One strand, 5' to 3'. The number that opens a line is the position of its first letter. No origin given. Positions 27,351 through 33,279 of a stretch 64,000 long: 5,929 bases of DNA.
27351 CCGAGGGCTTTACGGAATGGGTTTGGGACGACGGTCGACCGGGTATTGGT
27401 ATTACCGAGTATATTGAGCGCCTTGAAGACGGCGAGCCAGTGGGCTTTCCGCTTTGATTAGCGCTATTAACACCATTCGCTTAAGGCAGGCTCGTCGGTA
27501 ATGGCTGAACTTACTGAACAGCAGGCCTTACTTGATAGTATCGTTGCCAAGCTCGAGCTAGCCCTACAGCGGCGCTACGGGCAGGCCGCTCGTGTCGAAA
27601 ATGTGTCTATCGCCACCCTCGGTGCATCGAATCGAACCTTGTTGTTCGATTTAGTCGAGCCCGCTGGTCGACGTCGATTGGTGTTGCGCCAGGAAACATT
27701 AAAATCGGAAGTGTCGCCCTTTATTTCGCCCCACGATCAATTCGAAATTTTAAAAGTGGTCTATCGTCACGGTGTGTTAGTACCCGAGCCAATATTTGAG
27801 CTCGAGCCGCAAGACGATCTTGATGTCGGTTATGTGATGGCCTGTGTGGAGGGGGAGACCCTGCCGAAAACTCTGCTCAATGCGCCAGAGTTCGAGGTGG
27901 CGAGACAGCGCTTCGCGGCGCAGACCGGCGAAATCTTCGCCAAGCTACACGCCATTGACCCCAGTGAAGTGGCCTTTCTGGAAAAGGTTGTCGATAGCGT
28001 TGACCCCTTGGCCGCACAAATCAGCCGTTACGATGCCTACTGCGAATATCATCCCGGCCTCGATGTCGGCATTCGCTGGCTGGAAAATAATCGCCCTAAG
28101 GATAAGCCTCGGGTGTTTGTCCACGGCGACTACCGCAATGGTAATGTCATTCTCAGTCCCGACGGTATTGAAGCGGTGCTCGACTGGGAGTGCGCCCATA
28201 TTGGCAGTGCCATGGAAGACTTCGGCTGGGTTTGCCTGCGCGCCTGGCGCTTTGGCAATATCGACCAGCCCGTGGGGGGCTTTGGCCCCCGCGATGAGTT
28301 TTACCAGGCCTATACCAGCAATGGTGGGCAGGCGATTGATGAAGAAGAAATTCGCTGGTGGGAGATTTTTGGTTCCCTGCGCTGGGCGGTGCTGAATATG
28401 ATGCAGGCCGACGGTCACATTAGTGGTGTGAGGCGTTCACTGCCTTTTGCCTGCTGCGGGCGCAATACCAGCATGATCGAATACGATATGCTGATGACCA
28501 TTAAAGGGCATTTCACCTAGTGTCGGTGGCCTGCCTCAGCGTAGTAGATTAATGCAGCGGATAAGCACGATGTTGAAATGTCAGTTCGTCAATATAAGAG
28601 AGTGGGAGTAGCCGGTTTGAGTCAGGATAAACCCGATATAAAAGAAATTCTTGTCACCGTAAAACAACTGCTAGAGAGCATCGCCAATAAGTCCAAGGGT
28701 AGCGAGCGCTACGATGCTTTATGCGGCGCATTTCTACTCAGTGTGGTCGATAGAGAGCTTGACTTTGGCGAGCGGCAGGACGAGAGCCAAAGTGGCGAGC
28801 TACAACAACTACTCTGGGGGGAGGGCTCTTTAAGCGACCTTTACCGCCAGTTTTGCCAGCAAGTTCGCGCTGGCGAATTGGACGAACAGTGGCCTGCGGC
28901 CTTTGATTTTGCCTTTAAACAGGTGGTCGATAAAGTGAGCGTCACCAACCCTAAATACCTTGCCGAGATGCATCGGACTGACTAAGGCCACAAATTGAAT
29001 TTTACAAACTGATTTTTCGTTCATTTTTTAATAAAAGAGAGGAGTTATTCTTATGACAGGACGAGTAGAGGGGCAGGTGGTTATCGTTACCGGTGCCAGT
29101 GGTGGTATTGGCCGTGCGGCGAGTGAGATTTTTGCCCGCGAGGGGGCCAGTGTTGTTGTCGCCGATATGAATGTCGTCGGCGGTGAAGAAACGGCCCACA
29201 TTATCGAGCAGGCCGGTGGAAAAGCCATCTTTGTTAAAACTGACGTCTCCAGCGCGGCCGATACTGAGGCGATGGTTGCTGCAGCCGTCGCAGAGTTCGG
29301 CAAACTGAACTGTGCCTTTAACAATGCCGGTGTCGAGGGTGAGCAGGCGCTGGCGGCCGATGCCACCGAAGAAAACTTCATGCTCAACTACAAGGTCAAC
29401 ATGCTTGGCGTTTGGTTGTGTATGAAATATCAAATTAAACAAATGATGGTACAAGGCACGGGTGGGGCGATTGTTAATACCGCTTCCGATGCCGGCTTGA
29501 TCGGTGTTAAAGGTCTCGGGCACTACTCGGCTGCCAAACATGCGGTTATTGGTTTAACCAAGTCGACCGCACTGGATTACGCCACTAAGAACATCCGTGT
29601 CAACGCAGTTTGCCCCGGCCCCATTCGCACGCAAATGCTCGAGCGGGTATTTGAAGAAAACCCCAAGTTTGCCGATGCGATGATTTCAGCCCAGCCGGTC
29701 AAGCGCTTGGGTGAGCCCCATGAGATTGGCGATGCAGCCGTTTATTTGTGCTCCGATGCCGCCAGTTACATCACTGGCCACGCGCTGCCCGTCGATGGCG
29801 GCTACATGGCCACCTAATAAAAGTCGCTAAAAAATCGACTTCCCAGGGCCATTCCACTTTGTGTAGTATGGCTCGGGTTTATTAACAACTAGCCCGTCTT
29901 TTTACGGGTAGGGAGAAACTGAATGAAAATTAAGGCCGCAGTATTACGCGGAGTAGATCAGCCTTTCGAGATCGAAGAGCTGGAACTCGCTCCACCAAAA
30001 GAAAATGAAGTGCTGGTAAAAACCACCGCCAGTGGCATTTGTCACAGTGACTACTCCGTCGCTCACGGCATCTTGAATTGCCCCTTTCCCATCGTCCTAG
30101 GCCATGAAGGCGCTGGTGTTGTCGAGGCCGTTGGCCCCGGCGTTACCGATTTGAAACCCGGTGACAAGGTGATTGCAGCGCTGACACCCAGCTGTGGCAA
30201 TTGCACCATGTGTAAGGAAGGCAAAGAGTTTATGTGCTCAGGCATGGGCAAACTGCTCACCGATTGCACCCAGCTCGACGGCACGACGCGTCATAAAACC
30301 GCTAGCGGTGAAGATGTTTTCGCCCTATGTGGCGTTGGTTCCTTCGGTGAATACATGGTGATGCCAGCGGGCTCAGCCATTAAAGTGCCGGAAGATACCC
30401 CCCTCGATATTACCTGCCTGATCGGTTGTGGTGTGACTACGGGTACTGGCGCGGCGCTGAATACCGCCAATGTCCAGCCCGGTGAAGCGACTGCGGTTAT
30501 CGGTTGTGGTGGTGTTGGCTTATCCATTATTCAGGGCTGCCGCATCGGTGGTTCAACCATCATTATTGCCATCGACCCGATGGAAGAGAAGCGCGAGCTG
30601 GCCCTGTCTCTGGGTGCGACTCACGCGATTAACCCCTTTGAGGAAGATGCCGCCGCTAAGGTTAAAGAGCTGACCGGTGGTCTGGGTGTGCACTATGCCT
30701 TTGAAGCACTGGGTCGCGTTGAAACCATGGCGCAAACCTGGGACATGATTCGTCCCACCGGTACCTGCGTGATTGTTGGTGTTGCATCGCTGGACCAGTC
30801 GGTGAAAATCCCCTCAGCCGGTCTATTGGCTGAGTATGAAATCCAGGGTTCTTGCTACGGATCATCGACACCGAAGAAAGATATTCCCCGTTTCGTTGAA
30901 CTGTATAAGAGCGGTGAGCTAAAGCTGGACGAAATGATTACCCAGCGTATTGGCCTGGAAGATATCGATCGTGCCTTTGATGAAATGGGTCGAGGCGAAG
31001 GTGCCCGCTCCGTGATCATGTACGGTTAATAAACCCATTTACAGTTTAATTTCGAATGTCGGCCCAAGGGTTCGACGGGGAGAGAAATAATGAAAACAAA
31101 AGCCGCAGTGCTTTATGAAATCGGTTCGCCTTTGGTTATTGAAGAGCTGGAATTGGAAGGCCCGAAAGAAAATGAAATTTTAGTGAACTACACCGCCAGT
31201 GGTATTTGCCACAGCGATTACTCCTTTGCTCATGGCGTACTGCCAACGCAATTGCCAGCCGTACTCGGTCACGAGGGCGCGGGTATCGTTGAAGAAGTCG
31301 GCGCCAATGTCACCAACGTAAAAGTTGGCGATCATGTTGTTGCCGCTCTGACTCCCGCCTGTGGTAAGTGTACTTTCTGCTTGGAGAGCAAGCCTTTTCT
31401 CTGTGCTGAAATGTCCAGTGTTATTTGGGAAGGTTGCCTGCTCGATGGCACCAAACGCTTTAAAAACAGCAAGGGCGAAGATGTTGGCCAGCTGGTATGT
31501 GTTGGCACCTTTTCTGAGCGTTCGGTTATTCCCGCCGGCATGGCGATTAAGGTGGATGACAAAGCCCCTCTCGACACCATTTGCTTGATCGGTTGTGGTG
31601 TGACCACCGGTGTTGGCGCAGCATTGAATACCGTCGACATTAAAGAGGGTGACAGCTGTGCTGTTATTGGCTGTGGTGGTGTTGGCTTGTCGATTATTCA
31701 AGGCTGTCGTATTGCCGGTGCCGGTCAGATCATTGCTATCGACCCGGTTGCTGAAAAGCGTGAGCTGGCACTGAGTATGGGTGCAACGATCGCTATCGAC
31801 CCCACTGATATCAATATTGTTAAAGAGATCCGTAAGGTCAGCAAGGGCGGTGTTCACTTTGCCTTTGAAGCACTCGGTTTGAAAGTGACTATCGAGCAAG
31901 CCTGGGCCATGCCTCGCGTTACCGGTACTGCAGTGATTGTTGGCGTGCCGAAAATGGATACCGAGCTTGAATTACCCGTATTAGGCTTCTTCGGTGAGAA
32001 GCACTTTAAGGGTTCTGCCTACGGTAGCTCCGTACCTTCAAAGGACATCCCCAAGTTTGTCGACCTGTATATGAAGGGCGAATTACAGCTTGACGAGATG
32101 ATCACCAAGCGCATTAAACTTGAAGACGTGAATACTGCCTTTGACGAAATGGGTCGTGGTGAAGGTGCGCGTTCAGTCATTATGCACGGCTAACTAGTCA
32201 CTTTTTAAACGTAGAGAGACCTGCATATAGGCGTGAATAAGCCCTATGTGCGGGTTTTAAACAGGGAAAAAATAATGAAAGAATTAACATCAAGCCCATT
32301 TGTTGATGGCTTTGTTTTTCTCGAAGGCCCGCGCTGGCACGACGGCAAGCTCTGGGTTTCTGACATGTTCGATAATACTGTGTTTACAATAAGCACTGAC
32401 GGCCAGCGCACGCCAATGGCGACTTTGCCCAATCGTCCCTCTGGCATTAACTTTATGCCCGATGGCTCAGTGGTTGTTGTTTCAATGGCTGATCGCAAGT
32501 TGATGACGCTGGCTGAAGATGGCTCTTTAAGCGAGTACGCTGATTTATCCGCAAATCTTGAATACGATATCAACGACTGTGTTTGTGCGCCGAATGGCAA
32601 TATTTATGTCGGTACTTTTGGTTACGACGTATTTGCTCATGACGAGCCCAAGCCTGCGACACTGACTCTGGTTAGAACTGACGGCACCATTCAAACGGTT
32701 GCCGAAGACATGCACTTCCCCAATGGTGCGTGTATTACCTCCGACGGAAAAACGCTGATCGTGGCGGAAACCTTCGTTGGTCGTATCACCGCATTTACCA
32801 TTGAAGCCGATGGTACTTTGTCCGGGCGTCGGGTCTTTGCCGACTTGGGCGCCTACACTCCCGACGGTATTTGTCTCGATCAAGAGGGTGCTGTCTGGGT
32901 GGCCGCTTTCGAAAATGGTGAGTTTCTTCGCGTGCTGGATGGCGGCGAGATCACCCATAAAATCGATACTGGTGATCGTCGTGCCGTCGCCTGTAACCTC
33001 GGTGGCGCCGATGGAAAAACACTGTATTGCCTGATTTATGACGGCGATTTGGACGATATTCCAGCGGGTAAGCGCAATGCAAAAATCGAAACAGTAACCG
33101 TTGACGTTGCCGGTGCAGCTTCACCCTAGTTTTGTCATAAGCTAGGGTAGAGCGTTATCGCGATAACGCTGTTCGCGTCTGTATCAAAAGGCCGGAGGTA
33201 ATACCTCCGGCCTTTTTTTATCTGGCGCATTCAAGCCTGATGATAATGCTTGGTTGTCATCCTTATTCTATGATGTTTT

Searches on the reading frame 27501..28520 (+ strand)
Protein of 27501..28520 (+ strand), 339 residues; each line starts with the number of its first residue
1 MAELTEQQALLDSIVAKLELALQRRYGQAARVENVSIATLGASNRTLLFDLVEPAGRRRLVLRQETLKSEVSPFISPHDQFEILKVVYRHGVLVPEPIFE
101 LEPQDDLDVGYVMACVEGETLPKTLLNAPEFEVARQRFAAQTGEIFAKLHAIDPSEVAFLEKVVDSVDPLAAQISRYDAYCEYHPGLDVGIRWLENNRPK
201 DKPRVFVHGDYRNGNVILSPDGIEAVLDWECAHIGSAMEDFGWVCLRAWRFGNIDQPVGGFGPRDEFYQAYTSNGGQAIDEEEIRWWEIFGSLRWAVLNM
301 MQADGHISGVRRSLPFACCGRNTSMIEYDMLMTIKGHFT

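Call 61: search_protein_families(library=pfam, proteins=[window:27501-28520:+], max_evalue=0.00001)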
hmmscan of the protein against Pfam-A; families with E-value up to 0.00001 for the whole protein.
window:27501-28520:+ (339 aa): 1 family
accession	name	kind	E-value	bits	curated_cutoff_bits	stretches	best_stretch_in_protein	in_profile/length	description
PF01636.29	APH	-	1.3e-31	110.7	23.2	1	40-261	7-225/239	Phosphotransferase enzyme family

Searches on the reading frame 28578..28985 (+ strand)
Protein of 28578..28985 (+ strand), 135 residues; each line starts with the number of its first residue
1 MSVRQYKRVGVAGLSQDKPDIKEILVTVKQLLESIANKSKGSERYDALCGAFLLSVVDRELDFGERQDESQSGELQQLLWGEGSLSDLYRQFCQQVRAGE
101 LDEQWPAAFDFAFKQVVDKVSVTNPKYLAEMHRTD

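Call 61: search_protein_families(library=pfam, proteins=[window:28578-28985:+], max_evalue=0.00001)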
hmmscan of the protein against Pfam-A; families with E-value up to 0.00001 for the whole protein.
window:28578-28985:+ (135 aa): 1 family
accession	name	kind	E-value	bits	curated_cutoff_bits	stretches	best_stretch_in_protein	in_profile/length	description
PF19802.4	DUF6285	-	1.4e-15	58.1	28.1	1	40-127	4-91/91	Domain of unknown function (DUF6285)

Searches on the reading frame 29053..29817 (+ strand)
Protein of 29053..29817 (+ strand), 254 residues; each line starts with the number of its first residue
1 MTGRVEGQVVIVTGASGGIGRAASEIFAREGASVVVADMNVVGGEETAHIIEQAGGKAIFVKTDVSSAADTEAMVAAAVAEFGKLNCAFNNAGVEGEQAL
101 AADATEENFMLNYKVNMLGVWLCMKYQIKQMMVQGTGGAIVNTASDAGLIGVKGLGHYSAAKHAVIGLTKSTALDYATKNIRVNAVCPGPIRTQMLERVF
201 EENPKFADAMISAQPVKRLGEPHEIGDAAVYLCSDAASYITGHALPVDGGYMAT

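Call 61: search_protein_families(library=pfam, proteins=[window:29053-29817:+], max_evalue=0.00001)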
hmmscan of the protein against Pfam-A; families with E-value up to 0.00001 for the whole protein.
window:29053-29817:+ (254 aa): 4 families
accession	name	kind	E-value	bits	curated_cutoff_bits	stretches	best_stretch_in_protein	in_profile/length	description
PF13561.12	adh_short_C2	-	2e-66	224.4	27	1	14-251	1-235/236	Enoyl-(Acyl carrier protein) reductase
PF00106.31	adh_short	-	7.8e-53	179.3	26.6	1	8-202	1-193/195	short chain dehydrogenase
PF08659.16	KR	-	1.8e-11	44.7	22.6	1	10-165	3-156/180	KR domain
PF01370.27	Epimerase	-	6.3e-06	26.2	20.9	1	10-178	1-162/240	NAD dependent epimerase/dehydratase family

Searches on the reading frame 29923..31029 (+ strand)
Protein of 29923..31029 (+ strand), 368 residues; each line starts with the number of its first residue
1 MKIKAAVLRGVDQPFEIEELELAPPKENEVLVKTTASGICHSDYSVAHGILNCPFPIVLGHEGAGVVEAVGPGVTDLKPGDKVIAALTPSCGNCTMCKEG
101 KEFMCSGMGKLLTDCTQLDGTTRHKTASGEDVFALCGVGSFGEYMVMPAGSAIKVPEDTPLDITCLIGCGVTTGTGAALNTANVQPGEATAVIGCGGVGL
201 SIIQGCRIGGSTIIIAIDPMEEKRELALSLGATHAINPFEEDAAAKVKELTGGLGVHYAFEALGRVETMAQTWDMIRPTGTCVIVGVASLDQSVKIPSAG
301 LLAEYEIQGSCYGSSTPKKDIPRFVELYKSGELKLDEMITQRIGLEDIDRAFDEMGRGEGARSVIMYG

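Call 60: find_encoding_contigs(protein=window:29923-31029:+, flank=10000, max_places=1)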
Protein window:29923-31029:+ (368 aa): no gene with exactly this product is on record in the collection.

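Call 61: search_protein_families(library=pfam, proteins=[window:29923-31029:+], max_evalue=0.00001)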
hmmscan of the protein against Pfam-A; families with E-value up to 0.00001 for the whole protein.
window:29923-31029:+ (368 aa): 4 families
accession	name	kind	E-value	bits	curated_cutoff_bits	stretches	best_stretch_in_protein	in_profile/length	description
PF08240.17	ADH_N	-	1.5e-27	96.3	23.5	1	27-157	2-104/104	Alcohol dehydrogenase GroES-like domain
PF00107.32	ADH_zinc_N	-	5.1e-27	94.8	31.8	1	197-328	1-127/129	Zinc-binding dehydrogenase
PF13602.12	ADH_zinc_N_2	-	2.8e-06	28.7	27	1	230-358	1-126/134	Zinc-binding dehydrogenase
PF16912.11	Glu_dehyd_C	-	5.4e-06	26.5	34.9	0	183-354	28-200/211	Glucose dehydrogenase C-terminus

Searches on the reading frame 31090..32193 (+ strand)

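Call 61: search_protein_families(library=pfam, proteins=[window:31090-32193:+], max_evalue=0.00001)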
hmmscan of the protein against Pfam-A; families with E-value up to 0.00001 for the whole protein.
window:31090-32193:+ (367 aa): 2 families
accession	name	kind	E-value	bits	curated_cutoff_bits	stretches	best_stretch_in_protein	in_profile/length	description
PF00107.32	ADH_zinc_N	-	1.1e-26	93.7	31.8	1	197-326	1-126/129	Zinc-binding dehydrogenase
PF08240.17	ADH_N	-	6.5e-23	81.4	23.5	1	27-157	2-104/104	Alcohol dehydrogenase GroES-like domain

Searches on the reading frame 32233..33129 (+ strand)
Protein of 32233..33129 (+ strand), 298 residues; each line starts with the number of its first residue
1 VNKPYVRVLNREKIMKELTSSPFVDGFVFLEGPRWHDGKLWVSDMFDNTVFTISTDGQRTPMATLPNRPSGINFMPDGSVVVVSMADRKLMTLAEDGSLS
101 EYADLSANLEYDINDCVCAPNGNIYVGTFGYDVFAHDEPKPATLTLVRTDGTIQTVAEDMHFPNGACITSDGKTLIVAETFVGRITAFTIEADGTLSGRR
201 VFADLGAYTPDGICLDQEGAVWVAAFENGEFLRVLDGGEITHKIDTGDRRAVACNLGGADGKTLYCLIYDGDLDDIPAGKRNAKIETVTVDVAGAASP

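Call 61: search_protein_families(library=pfam, proteins=[window:32233-33129:+], max_evalue=0.00001)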
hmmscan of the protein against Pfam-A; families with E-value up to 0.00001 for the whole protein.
window:32233-33129:+ (298 aa): 3 families
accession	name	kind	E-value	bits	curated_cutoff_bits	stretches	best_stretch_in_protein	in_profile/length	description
PF08450.18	SGL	-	7.8e-49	166.9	26.3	1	31-265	3-241/246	SMP-30/Gluconolactonase/LRE-like region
PF24684.1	Vgb_lyase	-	1.4e-08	34.4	50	0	37-103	149-217/290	Virginiamycin B lyase family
PF01436.27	NHL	-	1.2e-06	28.7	20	0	209-228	3-22/28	NHL repeat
